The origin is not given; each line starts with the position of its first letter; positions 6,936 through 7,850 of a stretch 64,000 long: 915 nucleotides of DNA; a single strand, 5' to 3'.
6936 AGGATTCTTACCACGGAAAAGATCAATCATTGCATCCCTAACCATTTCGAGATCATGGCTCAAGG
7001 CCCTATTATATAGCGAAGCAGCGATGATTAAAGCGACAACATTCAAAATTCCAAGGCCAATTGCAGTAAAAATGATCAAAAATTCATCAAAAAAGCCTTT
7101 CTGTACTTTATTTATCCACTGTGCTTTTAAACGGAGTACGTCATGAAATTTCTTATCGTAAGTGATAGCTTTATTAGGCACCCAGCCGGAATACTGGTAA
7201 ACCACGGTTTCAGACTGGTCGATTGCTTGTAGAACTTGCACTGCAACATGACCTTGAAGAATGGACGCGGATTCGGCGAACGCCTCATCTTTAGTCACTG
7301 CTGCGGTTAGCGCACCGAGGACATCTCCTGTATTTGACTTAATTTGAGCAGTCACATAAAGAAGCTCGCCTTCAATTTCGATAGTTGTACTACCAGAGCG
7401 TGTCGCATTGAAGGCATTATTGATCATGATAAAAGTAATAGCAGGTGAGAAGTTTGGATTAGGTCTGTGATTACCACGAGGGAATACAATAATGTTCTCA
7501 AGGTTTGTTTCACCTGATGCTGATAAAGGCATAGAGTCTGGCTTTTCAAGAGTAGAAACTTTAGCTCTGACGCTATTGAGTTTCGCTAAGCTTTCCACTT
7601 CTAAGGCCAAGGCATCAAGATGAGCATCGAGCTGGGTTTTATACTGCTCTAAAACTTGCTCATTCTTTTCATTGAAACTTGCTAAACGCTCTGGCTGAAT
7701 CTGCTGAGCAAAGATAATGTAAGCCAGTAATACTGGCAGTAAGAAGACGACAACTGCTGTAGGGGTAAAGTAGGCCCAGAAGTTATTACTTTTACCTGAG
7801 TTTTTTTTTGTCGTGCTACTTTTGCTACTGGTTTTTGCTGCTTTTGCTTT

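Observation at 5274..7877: Phosphomannomutase/phosphoglucomutase fused to a two-TM, periplasmic-domain N-terminal module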

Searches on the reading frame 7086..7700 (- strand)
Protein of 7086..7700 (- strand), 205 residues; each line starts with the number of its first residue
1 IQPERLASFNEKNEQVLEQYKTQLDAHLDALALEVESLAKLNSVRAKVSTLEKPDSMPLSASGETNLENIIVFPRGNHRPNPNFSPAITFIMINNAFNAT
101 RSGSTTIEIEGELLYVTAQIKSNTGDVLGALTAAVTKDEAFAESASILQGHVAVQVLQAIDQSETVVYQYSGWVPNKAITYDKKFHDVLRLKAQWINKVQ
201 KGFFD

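Call 69: find_homologous_proteins(query=A4, max_evalue=0.001)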
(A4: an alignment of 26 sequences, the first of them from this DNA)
Query A4 (26 sequences) (205 aa, profile of the alignment): 5 proteins with E <= 0.001 among 4093 candidates.
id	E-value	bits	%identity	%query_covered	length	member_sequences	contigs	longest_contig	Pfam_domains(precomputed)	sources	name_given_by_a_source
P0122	2.0e-39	153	22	49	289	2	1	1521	-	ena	-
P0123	1.7e-38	150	-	-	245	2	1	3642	-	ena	-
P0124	1.6e-37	147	22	50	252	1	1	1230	-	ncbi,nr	ncbi:MAG: hypothetical protein KAJ39_06160, partial [Gammaproteobacteria bacterium]|nr:hypothetical 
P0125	1.4e-33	134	41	11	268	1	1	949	-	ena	-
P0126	5.9e-22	96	23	31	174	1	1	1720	-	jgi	-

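Call 70: find_encoding_contigs(protein=P0123, flank=4000, max_places=2)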
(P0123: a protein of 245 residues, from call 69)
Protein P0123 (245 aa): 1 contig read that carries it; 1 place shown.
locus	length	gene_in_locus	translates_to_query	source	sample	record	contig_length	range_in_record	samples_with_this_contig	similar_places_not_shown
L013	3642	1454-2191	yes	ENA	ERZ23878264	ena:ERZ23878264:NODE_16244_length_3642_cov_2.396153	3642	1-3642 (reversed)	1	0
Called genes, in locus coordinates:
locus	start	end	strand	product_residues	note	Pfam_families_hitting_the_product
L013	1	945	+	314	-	?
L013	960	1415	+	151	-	PF00692:dUTPase, PF22769:DCD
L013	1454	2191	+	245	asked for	-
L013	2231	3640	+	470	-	?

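Call 71: find_encoding_contigs(protein=P0122, flank=4000, max_places=2)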
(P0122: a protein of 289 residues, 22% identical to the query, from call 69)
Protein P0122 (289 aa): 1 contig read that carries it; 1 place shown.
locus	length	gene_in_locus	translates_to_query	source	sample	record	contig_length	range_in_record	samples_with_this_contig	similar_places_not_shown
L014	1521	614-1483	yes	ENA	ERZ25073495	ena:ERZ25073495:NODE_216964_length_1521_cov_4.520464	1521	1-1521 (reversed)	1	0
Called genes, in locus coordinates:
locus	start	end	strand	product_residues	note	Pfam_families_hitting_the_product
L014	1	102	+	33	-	?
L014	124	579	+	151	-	PF00692:dUTPase, PF22769:DCD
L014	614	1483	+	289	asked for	-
